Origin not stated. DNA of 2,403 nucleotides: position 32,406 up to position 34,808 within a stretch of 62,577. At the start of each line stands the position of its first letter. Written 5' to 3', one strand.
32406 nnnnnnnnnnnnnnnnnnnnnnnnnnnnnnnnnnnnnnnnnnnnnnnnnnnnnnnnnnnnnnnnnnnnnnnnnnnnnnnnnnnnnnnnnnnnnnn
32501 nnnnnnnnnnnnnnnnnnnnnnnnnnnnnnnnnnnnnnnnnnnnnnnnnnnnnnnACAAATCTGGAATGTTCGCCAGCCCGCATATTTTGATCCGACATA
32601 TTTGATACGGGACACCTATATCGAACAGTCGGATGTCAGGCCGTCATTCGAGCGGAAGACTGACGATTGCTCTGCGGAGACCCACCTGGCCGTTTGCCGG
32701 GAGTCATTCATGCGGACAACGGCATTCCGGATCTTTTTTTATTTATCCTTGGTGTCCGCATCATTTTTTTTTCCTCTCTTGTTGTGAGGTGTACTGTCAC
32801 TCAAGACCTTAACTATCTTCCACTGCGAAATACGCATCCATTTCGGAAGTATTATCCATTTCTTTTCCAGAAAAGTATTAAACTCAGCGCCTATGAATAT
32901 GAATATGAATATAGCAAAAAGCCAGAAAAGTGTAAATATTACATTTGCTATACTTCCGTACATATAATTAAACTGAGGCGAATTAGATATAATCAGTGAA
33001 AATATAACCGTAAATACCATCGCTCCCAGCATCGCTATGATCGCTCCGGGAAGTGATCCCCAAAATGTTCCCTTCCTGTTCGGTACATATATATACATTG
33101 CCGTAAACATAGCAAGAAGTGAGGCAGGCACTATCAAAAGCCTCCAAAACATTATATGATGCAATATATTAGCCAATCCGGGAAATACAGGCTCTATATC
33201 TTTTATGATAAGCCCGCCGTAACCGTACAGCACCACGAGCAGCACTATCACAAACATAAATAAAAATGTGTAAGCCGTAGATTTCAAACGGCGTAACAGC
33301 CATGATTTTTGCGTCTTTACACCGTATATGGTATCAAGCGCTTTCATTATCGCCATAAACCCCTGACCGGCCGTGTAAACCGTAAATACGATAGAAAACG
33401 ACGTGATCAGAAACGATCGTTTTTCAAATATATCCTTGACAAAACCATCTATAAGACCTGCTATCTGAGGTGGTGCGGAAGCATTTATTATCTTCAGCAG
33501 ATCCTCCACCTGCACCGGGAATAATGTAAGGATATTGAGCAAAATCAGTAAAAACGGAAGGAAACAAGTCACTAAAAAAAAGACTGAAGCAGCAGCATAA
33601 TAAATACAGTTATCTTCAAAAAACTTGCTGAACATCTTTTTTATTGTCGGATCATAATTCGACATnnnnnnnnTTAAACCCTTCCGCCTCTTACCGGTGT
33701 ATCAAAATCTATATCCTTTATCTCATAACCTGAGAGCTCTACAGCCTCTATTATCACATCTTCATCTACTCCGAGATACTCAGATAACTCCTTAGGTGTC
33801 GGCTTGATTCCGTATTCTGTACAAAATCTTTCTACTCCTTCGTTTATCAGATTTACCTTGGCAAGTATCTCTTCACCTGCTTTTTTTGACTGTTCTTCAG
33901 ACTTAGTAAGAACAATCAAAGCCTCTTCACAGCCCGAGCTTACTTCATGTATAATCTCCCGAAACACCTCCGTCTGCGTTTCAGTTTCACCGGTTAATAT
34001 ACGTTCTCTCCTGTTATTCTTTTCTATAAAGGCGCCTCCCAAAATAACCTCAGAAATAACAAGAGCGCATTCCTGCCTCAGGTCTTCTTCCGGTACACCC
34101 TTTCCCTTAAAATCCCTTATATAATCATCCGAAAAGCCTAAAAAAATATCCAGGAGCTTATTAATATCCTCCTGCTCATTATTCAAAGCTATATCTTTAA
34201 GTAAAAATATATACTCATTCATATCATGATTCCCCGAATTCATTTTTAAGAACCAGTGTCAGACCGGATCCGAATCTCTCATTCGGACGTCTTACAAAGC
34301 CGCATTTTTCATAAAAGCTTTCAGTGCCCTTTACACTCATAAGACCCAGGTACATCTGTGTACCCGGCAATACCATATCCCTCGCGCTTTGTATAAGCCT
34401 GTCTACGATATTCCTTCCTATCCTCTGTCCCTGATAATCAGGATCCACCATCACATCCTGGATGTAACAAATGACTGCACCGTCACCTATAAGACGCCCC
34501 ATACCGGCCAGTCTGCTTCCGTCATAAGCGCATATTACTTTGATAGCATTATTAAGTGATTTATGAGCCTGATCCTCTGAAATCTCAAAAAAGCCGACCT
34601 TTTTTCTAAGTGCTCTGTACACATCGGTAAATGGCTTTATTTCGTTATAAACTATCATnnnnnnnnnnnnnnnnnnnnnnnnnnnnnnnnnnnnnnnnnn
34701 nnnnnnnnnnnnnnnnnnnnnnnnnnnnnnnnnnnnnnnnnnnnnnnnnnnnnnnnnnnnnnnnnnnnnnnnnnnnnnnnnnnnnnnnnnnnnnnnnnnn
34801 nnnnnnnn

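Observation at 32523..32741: Candidate ~180-nt structured small RNA on the otherwise almost empty plus strand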

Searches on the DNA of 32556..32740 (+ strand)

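Call 36: build_rna_model(alignment_id=A2, structure=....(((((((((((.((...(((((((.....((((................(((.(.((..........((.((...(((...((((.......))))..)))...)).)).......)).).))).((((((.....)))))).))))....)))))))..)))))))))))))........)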
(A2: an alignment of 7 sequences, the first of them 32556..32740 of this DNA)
Model R1 built from alignment A2 (7 sequences, 185 columns); structure: as given.
model positions 184; base pairs 47; branch points 1; effective number of sequences 1.12; information 0.59 bits per position. Calibrated on 0.2 Mb of random sequence (short: E-values are rough).
structure used (alignment columns):
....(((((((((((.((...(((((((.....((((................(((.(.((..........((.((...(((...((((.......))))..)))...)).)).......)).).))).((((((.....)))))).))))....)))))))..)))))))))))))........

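Call 37: search_with_rna_model(model_id=R1, sources=[window, L001, L002, L003, L004, L005, L006, L007, L008, L009, L010, L011, L012, L040, L041, L042, L043, L044, L045, L046, L047, L048, L049, L050, L051], max_evalue=1)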
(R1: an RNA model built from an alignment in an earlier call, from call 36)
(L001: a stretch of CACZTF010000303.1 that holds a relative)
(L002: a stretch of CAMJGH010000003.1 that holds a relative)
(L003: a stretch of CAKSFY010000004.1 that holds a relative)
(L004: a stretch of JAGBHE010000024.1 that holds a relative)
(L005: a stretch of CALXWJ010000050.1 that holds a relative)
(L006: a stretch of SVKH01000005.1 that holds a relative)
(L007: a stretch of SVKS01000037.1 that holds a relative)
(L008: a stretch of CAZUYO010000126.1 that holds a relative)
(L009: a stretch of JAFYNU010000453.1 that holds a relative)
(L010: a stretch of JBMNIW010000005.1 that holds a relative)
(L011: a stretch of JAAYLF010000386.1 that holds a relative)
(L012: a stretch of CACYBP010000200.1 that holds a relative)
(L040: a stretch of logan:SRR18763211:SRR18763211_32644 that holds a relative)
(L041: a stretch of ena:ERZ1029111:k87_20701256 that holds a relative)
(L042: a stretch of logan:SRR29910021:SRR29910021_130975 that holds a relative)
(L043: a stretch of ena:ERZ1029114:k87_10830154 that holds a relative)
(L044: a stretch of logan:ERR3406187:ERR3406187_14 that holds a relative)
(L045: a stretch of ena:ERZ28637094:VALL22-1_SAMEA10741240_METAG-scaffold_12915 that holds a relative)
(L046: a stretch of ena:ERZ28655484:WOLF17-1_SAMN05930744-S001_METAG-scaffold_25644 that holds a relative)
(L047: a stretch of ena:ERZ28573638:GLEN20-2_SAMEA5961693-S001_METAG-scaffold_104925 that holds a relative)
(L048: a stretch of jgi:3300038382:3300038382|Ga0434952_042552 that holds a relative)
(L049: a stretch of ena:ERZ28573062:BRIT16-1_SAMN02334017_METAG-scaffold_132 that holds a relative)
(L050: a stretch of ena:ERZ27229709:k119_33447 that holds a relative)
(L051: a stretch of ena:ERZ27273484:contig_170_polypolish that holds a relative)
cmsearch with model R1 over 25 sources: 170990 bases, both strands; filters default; matches with E-value up to 1: 8.
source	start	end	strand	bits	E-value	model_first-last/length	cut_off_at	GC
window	32556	32740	+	210.8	8.3e-61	1-184/184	no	0.51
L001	2661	2844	-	210.7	8.8e-61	1-184/184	no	0.51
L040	2277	2461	-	210.1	1.3e-60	1-184/184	no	0.51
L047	218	401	-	203.9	8.9e-59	1-184/184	no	0.45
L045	49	230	-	194.8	4.6e-56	1-184/184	no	0.46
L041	504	685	-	193.2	1.4e-55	1-184/184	no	0.53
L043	470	651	-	193.2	1.4e-55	1-184/184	no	0.53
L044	2253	2434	-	191.3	5.1e-55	1-184/184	no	0.47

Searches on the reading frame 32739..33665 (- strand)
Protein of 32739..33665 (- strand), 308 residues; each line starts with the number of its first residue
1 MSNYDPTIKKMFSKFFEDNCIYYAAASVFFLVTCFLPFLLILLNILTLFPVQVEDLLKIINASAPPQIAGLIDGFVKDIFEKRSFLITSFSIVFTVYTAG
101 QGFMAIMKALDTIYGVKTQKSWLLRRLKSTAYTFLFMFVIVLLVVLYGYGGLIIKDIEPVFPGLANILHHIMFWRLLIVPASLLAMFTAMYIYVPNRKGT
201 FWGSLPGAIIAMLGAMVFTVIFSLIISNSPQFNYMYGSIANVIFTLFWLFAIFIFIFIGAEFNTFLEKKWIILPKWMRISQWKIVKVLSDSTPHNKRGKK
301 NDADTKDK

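Call 10: search_protein_families(library=pfam, proteins=[window:32739-33665:-])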
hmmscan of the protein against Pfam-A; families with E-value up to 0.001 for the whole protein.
window:32739-33665:- (308 aa): 1 family
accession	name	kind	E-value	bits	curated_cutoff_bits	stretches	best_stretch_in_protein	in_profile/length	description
PF03631.20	Virul_fac_BrkB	-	1.4e-45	156.4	33.7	1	17-268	2-257/259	Virulence factor BrkB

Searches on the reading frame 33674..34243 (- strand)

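Call 10: search_protein_families(library=pfam, proteins=[window:33674-34243:-])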
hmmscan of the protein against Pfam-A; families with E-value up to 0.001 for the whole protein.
window:33674-34243:- (189 aa): 1 family
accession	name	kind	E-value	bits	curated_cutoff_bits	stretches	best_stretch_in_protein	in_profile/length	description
PF24176.1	TPR_TTI1_2nd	-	0.0005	20.1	27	1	26-120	124-205/246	TELO2-interacting protein 1 homologue second TPR domain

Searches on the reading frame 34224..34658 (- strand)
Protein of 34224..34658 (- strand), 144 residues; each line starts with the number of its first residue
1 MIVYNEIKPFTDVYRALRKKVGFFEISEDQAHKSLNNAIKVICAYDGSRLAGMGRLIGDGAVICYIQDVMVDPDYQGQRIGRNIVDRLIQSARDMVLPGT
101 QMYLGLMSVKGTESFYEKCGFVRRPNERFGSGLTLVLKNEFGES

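Call 10: search_protein_families(library=pfam, proteins=[window:34224-34658:-])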
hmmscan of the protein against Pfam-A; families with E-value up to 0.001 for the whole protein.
window:34224-34658:- (144 aa): 3 families
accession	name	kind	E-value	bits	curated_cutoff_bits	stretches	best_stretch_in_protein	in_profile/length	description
PF13673.13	Acetyltransf_10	-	4.5e-13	49.7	23.6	1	26-136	17-122/128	Acetyltransferase (GNAT) domain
PF13508.13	Acetyltransf_7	-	5.3e-13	49.6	27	1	40-122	4-83/84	Acetyltransferase (GNAT) domain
PF00583.31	Acetyltransf_1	-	7.2e-12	46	20.7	1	32-121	24-116/116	Acetyltransferase (GNAT) family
